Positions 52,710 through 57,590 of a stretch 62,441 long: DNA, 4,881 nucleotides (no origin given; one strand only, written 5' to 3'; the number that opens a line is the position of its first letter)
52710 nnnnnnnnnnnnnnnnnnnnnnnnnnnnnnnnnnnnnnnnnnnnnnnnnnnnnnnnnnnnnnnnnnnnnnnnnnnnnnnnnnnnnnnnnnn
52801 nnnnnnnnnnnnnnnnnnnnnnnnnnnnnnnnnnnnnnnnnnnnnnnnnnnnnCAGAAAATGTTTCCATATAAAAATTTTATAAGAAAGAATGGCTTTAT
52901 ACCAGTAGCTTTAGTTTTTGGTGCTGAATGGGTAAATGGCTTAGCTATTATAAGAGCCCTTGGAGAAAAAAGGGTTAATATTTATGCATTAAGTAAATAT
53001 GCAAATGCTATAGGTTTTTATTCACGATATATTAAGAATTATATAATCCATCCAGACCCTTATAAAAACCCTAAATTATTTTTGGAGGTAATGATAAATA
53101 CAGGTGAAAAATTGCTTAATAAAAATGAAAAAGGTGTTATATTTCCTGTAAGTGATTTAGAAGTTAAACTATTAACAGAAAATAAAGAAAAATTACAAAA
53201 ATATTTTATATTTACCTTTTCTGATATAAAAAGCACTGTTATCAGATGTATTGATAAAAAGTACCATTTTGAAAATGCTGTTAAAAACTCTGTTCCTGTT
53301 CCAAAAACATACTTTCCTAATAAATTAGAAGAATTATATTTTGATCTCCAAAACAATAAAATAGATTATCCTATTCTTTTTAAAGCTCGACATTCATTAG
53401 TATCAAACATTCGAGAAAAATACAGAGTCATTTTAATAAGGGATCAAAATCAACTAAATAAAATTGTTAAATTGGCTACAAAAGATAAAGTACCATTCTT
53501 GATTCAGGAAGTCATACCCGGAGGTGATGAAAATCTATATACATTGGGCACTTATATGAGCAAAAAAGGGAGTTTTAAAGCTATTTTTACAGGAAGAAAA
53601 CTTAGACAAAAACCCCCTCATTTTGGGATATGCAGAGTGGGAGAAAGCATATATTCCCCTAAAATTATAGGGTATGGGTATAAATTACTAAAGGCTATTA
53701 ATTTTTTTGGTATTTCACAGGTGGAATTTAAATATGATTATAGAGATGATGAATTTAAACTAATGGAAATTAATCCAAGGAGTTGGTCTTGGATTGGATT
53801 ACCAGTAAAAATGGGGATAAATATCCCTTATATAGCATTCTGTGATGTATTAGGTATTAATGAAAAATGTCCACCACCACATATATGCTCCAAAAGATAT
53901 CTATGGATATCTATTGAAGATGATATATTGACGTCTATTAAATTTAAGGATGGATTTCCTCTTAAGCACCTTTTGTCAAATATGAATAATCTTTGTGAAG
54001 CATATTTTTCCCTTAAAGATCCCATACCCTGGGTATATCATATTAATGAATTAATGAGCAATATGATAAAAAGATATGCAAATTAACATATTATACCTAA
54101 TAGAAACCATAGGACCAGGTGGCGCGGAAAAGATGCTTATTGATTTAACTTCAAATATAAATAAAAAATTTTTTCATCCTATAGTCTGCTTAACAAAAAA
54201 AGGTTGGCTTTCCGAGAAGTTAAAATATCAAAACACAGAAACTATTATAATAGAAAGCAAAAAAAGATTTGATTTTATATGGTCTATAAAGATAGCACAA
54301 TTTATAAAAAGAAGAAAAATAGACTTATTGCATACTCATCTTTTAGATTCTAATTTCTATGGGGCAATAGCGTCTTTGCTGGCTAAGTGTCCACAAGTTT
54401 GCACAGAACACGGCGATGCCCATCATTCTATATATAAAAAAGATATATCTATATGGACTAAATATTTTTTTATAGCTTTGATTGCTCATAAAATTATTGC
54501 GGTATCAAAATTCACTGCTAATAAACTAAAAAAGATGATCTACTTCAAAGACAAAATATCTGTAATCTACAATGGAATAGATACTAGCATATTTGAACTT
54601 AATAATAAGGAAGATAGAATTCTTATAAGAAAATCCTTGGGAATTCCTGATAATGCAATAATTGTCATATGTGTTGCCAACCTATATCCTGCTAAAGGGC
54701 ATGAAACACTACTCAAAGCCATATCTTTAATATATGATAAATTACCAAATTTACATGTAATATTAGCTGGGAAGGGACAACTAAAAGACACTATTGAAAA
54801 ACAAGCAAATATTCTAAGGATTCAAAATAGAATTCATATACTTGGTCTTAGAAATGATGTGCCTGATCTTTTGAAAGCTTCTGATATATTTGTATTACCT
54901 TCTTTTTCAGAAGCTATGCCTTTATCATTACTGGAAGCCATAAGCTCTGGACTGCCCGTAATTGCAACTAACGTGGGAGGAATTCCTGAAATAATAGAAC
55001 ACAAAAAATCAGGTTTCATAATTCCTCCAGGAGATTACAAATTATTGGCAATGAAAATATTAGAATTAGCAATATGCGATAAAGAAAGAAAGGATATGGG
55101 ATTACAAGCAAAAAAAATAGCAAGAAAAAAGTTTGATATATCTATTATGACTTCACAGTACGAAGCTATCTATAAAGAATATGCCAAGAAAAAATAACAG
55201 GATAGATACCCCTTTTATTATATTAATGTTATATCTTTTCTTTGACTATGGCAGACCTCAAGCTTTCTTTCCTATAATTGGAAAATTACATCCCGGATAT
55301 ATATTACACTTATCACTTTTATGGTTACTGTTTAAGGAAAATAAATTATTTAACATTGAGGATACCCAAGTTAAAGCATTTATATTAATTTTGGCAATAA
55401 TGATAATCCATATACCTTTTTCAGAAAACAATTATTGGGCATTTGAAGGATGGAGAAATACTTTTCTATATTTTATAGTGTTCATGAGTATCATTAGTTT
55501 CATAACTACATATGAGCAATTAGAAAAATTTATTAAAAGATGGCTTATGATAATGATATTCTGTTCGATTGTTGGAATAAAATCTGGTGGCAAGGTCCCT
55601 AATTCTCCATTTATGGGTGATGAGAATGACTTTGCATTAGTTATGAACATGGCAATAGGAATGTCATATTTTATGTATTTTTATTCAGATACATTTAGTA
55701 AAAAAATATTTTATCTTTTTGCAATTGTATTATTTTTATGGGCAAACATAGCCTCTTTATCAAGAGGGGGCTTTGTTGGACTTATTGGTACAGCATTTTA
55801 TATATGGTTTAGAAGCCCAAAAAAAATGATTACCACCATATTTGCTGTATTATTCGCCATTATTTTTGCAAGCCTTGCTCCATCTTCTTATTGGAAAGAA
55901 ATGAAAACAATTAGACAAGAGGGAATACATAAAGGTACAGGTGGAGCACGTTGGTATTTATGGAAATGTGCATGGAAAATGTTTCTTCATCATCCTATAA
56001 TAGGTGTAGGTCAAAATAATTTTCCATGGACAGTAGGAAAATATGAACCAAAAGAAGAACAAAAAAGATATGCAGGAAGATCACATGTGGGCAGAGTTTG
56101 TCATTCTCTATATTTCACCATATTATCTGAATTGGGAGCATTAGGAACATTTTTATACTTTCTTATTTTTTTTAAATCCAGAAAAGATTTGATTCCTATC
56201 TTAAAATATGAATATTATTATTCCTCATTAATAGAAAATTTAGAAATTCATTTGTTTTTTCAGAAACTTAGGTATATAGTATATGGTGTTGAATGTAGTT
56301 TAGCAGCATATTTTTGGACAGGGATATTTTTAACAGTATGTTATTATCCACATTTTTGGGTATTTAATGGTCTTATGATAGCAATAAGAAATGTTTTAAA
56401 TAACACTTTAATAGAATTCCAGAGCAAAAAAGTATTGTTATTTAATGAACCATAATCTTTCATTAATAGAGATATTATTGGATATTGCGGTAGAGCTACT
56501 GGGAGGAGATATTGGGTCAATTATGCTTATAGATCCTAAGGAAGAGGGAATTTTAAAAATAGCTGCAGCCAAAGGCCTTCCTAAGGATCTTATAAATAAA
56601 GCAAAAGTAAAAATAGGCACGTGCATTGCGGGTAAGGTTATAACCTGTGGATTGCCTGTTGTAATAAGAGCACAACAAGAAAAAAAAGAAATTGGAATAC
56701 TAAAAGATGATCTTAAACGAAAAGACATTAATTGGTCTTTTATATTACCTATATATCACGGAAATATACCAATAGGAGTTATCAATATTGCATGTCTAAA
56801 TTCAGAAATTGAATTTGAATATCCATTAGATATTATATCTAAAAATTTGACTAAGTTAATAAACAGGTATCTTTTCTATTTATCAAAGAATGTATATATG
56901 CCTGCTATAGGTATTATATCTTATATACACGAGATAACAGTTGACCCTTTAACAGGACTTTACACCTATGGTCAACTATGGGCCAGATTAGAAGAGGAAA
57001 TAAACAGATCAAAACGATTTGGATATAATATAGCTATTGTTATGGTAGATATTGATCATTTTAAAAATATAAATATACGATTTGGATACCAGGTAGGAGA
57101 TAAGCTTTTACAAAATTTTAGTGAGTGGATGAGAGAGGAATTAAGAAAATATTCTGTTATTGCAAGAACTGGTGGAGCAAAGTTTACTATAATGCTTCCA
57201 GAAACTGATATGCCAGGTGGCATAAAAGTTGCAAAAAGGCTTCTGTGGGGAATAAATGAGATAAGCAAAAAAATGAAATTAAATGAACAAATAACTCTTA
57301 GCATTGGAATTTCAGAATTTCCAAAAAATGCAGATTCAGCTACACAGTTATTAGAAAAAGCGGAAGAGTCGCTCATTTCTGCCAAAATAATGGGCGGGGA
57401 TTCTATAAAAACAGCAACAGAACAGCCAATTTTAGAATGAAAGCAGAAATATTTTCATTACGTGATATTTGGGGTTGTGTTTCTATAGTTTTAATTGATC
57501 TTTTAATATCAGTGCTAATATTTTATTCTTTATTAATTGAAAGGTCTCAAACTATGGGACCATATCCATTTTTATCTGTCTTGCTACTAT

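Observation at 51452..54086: Phosphosulfolactate synthase (ComA) plus histidine phosphatase plus ATP-grasp ligase inside an exopolysaccharide operon: candidate pathway for a sulfolactyl-decorated polysaccharide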

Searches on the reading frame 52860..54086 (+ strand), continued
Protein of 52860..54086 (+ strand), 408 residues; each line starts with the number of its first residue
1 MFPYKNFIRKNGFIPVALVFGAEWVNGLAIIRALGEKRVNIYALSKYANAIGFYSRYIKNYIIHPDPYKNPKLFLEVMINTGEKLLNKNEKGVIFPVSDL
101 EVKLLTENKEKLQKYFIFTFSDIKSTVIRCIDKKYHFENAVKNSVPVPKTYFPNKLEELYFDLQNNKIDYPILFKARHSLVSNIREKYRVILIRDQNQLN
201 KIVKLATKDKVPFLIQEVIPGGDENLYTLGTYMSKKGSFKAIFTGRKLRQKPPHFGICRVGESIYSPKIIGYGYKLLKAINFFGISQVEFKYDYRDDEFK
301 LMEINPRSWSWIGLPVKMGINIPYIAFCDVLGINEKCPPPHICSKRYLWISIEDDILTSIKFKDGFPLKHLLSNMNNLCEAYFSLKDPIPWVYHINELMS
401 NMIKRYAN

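Call 65: search_solved_structures(query=L008:9411-10628:+, max_evalue=0.00001)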
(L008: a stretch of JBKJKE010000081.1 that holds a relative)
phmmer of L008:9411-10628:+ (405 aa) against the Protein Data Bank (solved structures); distinct sequences matched with E-value up to 0.00001: 54.
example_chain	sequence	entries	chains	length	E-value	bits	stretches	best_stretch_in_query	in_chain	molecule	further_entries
7d6v_A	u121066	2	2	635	1.4e-51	178.9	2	5-271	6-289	Succinate dehydrogenase subunit A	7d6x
1chu_A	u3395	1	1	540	3.5e-47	164.4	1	3-394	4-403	PROTEIN (L-ASPARTATE OXIDASE)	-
1knp_A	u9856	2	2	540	3.2e-46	161.3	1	3-394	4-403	L-aspartate oxidase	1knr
5kxj_A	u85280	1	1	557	2.4e-45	158.4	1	1-393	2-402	L-aspartate oxidase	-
2b76_A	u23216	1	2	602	3.4e-39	138.1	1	9-398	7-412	Fumarate reductase flavoprotein subunit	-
3p4p_A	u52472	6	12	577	7.4e-39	137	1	9-398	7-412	Fumarate reductase flavoprotein subunit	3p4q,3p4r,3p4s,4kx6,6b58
1kf6_A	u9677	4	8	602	8.7e-39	136.8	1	9-398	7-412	FUMARATE REDUCTASE FLAVOPROTEIN | Fumarate reductase flavoprotein subunit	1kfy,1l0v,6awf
5vpn_A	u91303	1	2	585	1.7e-38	135.8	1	9-398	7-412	Fumarate reductase flavoprotein subunit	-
3cir_A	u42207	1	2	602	4.3e-38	134.5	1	9-398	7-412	Fumarate reductase flavoprotein subunit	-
6lum_A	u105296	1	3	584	7.8e-38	133.6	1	4-403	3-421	Succinate dehydrogenase subunit A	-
1ksu_A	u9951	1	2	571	5.4e-37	130.9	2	4-311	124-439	flavocytochrome c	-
1q9i_A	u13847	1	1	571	2.3e-36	128.8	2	4-288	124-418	flavocytochrome c3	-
1p2h_A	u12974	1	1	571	2.5e-36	128.7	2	4-311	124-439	flavocytochrome c3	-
1p2e_A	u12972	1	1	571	2.5e-36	128.7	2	4-311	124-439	flavocytochrome c3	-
1qjd_A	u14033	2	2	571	2.5e-36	128.7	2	4-311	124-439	FLAVOCYTOCHROME C3 | Fumarate reductase flavoprotein subunit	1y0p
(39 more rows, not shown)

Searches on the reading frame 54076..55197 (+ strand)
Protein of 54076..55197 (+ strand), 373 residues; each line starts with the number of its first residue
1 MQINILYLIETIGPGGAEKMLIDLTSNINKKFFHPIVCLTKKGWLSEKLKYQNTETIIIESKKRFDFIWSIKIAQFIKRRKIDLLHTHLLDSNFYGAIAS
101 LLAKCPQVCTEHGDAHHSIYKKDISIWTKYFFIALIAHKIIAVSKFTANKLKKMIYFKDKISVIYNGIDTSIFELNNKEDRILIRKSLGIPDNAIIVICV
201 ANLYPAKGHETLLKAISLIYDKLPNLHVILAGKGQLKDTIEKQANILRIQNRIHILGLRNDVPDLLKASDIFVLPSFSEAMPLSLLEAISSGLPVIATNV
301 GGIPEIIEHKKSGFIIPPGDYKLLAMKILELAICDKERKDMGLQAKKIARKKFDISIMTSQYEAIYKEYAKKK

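Call 3: search_protein_families(library=pfam, proteins=[window:54076-55197:+], max_evalue=0.01)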
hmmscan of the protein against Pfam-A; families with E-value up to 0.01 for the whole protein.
window:54076-55197:+ (373 aa): 6 families
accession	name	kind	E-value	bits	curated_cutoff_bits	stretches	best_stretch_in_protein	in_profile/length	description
PF00534.26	Glycos_transf_1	-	2e-43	148.4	26.4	1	181-347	2-171/172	Glycosyl transferases group 1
PF13692.12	Glyco_trans_1_4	-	9.6e-37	126.8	27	1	196-331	3-139/142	Glycosyl transferases group 1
PF13439.12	Glyco_transf_4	-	1.7e-23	84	28.5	1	14-171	1-169/170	Glycosyltransferase Family 4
PF13579.12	Glyco_trans_4_4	-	1.2e-07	32.6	29.7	1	66-167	58-158/158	Glycosyl transferase 4-like domain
PF13477.12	Glyco_trans_4_2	-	3.3e-07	31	23.4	1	46-125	37-119/139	Glycosyl transferase 4-like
PF20706.3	GT4-conflict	-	3.2e-06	26.8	26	1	204-310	209-323/385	Family 4 Glycosyltransferase in conflict systems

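Call 4: search_protein_families(library=ncbifam, proteins=[window:54076-55197:+], max_evalue=0.01)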
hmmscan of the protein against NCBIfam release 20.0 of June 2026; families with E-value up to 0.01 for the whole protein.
window:54076-55197:+ (373 aa): 46 families (the best 25 are shown)
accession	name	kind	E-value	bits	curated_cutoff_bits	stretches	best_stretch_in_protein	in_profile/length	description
TIGR03088.1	stp2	hypoth_equivalog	2.5e-60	204.5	409.05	1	5-368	4-372/374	TIGR03088 family PEP-CTERM/XrtA system glycosyltransferase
TIGR03999.1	thiol_BshA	equivalog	3.8e-47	161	273.7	1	64-369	67-373/375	N-acetyl-alpha-D-glucosaminyl L-malate synthase BshA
NF047684.1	TeichurnBiosyTuaC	equivalog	4.2e-33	114.8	550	1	81-368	108-388/391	teichuronic acid biosynthesis protein TuaC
NF041876.1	EPS_EpsE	equivalog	6.5e-32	111.2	400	1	69-357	101-384/389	exopolysaccharide biosynthesis GT4 family glycosyltransferase EpsE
TIGR02149.1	glgA_Coryne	subfamily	3.8e-27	95.4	302.4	1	68-368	70-389/391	glycogen synthase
TIGR04157.1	glyco_rSAM_CFB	subfamily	4.1e-27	95.2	400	1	113-366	146-406/406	TIGR04157 family glycosyltransferase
TIGR04063.1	stp3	hypoth_equivalog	3.9e-25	88.6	442.05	1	158-368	179-394/397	TIGR04063 family PEP-CTERM/XrtA system glycosyltransferase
TIGR03449.1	mycothiol_MshA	equivalog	1.2e-24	87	462.5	1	157-369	186-403/406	D-inositol-3-phosphate glycosyltransferase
NF050056.1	ProtGlycPglH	equivalog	9.1e-21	74.3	600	1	4-367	2-351/354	GalNAc-alpha-(1->4)-GalNAc-alpha-(1->3)-diNAcBac-PP-undecaprenol alpha-1,4-N-acetyl-D-galactosaminyltransferase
NF038295.1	EPS_HpsP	equivalog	4e-20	72.2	550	1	81-368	92-386/388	hormogonium polysaccharide biosynthesis glycosyltransferase HpsP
NF011726.0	PRK15179.1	equivalog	3.3e-19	68.7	733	1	72-362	391-687/694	Vi polysaccharide biosynthesis protein TviE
TIGR04005.1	wcaL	equivalog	6.5e-19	68.1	537.6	1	140-355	178-392/406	colanic acid biosynthesis glycosyltransferase WcaL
NF046085.1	XrtY_assoc_Gly1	equivalog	1.5e-18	66.8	400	1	138-369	162-384/387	XrtY-associated glycosyltransferase XYAG1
TIGR04047.1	MSMEG_0565_glyc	hypoth_equivalog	2.2e-18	66.5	259.85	1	137-350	139-356/373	MSMEG_0565 family glycosyltransferase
NF007640.0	PRK10307.1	subfamily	2.4e-18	66.2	276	1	140-363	175-401/411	WcaI family glycosyltransferase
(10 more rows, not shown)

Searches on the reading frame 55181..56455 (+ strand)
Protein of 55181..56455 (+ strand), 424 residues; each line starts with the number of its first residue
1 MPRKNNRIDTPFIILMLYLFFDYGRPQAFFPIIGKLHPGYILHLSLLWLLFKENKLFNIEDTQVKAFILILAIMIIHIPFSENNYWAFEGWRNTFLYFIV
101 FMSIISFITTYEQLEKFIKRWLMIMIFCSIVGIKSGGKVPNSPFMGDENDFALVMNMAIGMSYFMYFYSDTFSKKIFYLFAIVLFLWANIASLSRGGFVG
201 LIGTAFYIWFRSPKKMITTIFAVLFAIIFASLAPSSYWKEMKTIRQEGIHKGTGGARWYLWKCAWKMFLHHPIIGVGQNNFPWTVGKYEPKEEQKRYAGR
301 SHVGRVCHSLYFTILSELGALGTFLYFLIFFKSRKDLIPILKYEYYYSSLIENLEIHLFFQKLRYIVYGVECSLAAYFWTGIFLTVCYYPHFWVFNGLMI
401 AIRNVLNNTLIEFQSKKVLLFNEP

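Call 3: search_protein_families(library=pfam, proteins=[window:55181-56455:+], max_evalue=0.01)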
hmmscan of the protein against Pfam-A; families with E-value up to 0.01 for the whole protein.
window:55181-56455:+ (424 aa): 1 family
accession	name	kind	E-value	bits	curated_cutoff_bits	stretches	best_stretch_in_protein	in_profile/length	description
PF04932.20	Wzy_C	-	4.8e-22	78.8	31.7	1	180-327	1-149/149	O-Antigen ligase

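Call 4: search_protein_families(library=ncbifam, proteins=[window:55181-56455:+], max_evalue=0.01)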
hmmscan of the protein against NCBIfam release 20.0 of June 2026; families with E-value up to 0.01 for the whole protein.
window:55181-56455:+ (424 aa): 2 families
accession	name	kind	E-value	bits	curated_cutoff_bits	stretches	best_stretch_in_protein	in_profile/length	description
TIGR03097.1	PEP_O_lig_1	hypoth_equivalog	4.3e-26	91.7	188.1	1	46-403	57-404/408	putative O-glycosylation ligase, exosortase A system-associated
TIGR00947.1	2A73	equivalog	0.0039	16.2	366.4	0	44-134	48-139/425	IctB family putative bicarbonate transporter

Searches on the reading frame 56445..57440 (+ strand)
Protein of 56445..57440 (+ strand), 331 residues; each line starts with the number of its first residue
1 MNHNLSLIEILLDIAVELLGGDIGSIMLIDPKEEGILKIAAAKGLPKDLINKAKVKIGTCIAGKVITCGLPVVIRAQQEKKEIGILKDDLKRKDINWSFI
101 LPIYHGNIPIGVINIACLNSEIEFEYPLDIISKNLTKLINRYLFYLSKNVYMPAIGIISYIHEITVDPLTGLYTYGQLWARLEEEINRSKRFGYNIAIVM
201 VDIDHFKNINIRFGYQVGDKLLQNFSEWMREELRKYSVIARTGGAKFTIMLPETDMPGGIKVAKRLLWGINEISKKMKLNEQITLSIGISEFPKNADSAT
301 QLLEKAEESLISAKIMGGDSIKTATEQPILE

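Call 3: search_protein_families(library=pfam, proteins=[window:56445-57440:+], max_evalue=0.01)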
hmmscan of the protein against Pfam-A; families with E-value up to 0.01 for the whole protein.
window:56445-57440:+ (331 aa): 4 families
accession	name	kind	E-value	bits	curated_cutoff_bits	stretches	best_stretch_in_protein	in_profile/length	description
PF00990.26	GGDEF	-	2.8e-32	112.2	23.8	1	165-317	2-158/161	Diguanylate cyclase, GGDEF domain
PF13185.12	GAF_2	-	3.8e-06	27.6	28.6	1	7-116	7-109/136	GAF domain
PF24898.2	GGDEF_GdpP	-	2.4e-05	25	30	1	202-322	2-117/126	Cyclic-di-AMP phosphodiesterase GdpP-like, GGDEF domain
PF01590.32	GAF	-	0.00024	22.1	22.4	1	7-117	5-109/133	GAF domain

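Call 4: search_protein_families(library=ncbifam, proteins=[window:56445-57440:+], max_evalue=0.01)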
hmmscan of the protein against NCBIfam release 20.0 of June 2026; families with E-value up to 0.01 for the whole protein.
window:56445-57440:+ (331 aa): 21 families
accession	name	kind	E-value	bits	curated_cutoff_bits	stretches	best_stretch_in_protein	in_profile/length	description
TIGR00254.1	GGDEF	domain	3.4e-38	131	37.4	1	165-323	6-166/168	diguanylate cyclase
NF038266.1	diguan_SiaD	equivalog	6.5e-37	127.3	290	1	165-319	95-250/252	biofilm regulation diguanylate cyclase SiaD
NF007135.0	PRK09581.1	equivalog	5.1e-33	114.6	474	1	165-322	293-453/457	PleD family two-component system response regulator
NF041606.1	dguan_cyc_DgcA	equivalog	1.1e-25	90.3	370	1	163-321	177-336/340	diguanylate cyclase DgcA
NF047654.1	DiguCycDgcRLepto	equivalog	4.7e-25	88.1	500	1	166-320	135-292/295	diguanylate cyclase DgcR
NF007380.0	PRK09894.1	equivalog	9.4e-24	84.3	256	1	165-324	130-287/296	diguanylate cyclase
NF045675.1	PhdiestaseDibA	equivalog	2.7e-23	82.2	980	1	165-321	204-361/623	phosphodiesterase DibA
NF007423.1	PRK09966.1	equivalog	9e-23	80.8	325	1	162-314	237-390/390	diguanylate cyclase DgcN/YfiN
NF051473.1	DigCycDgcsShew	equivalog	1.7e-22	80.2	400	1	145-320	113-287/291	diguanylate cyclase DgcS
NF050064.1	BlResRespRegCbrR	equivalog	1.4e-20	73.7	600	1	110-322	199-412/415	bile resistance response regulator CbrR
NF011955.1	PRK15426.1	equivalog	2.7e-20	72.1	408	1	166-321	400-558/564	cellulose biosynthesis regulator diguanylate cyclase DgcQ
NF007298.0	PRK09776.1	equivalog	4.9e-18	64.4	1135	1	165-318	685-839/1111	diguanylate cyclase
NF007599.0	PRK10245.1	equivalog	2.5e-16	59.1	402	1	165-319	211-365/371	diguanylate cyclase AdrA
NF007474.0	PRK10060.1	equivalog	2.8e-16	58.9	782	1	166-317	239-388/663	cyclic di-GMP phosphodiesterase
NF047872.1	GGDEF_GdpS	equivalog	5.6e-16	58.7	400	1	157-319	180-345/355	GGDEF domain-containing protein GdpS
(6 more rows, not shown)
